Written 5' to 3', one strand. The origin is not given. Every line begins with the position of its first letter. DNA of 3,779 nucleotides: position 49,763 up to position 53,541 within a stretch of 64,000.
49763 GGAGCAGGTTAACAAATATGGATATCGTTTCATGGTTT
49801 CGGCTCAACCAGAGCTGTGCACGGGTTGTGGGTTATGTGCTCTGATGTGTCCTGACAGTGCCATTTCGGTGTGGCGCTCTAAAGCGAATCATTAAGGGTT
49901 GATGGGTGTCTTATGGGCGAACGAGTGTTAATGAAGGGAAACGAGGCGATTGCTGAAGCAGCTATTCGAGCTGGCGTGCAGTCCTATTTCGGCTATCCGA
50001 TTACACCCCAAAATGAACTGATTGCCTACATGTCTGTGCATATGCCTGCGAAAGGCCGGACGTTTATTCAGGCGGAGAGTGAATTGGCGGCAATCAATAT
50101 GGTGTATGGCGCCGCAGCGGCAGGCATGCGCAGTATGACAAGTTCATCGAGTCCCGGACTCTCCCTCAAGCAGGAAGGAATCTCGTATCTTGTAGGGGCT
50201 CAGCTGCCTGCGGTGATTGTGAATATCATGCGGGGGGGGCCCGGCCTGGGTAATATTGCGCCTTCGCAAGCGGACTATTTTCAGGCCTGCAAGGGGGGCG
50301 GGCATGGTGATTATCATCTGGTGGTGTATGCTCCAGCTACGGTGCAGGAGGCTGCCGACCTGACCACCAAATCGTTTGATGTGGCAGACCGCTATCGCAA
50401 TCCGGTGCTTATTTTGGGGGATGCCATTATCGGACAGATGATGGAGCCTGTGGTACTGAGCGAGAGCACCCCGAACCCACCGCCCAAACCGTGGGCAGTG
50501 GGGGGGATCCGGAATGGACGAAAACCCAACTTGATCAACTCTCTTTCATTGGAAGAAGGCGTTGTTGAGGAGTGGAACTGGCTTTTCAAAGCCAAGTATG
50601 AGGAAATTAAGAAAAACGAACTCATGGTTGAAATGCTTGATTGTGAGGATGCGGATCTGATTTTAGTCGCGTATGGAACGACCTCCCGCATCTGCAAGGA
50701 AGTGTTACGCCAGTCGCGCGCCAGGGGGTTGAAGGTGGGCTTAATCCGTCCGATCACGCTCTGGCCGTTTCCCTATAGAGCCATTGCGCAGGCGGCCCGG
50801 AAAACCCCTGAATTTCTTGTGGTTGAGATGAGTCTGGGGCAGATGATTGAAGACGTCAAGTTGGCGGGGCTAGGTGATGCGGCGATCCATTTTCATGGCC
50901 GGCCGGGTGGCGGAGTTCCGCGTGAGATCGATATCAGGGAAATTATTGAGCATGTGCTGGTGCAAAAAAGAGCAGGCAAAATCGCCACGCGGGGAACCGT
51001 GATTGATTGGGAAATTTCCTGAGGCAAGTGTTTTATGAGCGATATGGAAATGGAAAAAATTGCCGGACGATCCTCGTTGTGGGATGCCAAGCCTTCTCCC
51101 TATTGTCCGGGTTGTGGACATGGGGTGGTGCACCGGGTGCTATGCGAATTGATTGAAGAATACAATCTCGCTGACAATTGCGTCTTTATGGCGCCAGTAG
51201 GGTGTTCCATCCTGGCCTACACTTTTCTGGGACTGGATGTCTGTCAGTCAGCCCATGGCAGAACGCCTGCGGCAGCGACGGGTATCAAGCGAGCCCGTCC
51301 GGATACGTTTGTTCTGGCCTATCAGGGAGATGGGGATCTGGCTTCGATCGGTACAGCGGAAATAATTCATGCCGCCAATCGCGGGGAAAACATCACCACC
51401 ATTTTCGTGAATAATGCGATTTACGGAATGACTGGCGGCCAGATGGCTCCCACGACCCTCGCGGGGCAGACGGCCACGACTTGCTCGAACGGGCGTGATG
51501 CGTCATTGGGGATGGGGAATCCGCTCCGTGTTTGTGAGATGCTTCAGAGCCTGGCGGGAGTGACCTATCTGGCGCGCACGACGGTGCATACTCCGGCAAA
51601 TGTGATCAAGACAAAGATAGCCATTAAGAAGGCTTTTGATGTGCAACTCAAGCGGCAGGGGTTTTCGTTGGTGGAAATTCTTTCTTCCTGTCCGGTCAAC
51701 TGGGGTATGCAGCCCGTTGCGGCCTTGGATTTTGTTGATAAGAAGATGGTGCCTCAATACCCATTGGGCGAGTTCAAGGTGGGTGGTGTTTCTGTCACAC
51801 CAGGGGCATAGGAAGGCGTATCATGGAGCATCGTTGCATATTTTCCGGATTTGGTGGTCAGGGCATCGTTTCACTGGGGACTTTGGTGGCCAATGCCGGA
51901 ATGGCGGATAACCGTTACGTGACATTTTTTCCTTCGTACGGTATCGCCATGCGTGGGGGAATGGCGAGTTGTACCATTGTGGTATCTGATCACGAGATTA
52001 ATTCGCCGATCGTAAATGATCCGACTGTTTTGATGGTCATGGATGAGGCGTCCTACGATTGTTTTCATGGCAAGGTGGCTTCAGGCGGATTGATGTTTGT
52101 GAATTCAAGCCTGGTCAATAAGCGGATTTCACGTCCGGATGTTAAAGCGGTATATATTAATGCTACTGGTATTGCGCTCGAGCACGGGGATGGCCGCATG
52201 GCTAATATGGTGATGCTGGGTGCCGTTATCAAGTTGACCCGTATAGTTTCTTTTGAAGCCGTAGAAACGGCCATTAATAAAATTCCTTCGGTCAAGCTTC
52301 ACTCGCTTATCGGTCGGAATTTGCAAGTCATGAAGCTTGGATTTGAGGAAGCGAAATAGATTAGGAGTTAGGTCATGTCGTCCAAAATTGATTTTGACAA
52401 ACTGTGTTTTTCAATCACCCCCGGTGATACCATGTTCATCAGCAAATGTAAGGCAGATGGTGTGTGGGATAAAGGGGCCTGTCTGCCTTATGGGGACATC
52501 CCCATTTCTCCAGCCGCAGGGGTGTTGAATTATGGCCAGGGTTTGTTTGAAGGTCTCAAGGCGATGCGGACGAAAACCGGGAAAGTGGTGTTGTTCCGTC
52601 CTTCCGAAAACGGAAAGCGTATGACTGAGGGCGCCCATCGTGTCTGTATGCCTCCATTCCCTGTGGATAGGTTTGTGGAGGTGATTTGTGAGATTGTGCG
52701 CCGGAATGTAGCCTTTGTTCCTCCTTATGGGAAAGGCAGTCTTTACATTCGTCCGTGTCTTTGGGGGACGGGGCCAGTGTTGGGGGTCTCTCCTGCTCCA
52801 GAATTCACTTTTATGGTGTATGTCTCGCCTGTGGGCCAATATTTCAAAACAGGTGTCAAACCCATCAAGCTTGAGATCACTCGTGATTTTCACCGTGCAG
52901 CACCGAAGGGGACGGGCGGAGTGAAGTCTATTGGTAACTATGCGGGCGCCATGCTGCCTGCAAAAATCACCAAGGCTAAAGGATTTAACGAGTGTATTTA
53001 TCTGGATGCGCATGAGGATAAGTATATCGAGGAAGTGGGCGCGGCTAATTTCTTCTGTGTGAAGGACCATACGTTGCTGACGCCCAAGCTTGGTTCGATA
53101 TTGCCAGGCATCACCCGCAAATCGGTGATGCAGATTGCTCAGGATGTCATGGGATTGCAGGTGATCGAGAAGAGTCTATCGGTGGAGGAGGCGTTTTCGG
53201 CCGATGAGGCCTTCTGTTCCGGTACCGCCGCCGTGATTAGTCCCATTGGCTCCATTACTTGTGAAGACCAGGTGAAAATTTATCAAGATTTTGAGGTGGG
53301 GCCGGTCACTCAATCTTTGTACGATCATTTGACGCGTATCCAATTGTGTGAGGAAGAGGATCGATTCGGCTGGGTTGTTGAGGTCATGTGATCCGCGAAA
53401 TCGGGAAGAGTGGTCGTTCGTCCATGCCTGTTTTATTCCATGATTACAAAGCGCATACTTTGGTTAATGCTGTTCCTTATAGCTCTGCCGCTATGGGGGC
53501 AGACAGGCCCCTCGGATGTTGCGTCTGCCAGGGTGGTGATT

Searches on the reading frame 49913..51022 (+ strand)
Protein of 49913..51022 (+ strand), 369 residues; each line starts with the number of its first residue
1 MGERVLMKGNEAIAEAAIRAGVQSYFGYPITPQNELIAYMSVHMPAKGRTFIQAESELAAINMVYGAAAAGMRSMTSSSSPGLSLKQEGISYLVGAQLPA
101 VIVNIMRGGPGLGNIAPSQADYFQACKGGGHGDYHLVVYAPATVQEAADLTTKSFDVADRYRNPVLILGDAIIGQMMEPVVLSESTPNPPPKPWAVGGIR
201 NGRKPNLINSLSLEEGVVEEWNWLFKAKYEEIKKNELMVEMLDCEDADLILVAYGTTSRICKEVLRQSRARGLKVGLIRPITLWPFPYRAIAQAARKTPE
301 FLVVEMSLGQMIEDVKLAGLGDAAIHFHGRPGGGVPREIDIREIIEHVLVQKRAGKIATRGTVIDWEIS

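Call 36: search_protein_families(library=pfam, proteins=[window:49913-51022:+], max_evalue=0.00001)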
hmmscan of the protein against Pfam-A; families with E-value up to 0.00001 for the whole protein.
window:49913-51022:+ (369 aa): 3 families
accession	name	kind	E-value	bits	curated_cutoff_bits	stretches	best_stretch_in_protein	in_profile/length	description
PF01855.24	POR_N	-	1.3e-45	156.4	27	1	15-184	1-169/231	Pyruvate flavodoxin/ferredoxin oxidoreductase, thiamine diP-bdg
PF17147.9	PFOR_II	-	4.3e-21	75.6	27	1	247-336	1-97/102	Pyruvate:ferredoxin oxidoreductase core domain II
PF02780.25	Transketolase_C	-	1.3e-08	35.3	25.9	1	243-305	6-68/124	Transketolase, C-terminal domain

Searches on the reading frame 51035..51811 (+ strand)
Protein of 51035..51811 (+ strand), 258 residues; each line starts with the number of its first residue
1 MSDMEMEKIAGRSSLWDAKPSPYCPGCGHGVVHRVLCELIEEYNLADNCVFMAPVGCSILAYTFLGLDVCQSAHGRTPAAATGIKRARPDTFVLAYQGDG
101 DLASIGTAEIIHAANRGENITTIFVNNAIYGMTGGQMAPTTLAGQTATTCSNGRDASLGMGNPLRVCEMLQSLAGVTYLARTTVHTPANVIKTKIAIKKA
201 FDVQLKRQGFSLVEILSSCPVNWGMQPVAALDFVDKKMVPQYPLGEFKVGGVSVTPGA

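Call 36: search_protein_families(library=pfam, proteins=[window:51035-51811:+], max_evalue=0.00001)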
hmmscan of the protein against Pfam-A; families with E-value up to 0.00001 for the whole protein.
window:51035-51811:+ (258 aa): 1 family
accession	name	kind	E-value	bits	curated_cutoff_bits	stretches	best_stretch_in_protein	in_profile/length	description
PF02775.26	TPP_enzyme_C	-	2e-21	76.8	21.9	1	71-215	27-151/151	Thiamine pyrophosphate enzyme, C-terminal TPP binding domain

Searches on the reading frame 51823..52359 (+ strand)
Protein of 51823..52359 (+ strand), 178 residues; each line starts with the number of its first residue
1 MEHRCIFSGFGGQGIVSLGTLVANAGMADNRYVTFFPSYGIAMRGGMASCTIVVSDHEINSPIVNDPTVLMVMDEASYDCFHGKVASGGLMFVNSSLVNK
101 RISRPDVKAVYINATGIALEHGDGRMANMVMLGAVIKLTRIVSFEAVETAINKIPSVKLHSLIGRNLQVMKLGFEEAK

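Call 36: search_protein_families(library=pfam, proteins=[window:51823-52359:+], max_evalue=0.00001)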
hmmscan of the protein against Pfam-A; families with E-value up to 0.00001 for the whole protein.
window:51823-52359:+ (178 aa): 1 family
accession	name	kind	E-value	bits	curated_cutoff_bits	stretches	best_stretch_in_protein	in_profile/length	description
PF01558.24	POR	-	1.2e-36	126.9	27.4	1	11-175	1-173/173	Pyruvate ferredoxin/flavodoxin oxidoreductase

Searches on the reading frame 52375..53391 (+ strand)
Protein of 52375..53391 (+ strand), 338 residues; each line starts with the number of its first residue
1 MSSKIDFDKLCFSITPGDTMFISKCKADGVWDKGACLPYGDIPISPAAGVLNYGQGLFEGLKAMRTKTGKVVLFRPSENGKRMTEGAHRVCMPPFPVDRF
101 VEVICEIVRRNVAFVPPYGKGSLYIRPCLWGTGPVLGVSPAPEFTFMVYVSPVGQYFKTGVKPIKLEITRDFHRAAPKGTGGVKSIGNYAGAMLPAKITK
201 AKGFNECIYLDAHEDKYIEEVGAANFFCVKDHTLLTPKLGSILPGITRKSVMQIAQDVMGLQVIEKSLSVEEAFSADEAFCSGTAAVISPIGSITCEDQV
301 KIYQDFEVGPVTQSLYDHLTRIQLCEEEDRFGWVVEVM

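Call 36: search_protein_families(library=pfam, proteins=[window:52375-53391:+], max_evalue=0.00001)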
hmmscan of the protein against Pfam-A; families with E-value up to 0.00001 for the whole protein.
window:52375-53391:+ (338 aa): 1 family
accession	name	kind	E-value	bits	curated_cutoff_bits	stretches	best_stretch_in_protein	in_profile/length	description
PF01063.24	Aminotran_4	-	7.6e-35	121.2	28.5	1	56-294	1-223/223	Amino-transferase class IV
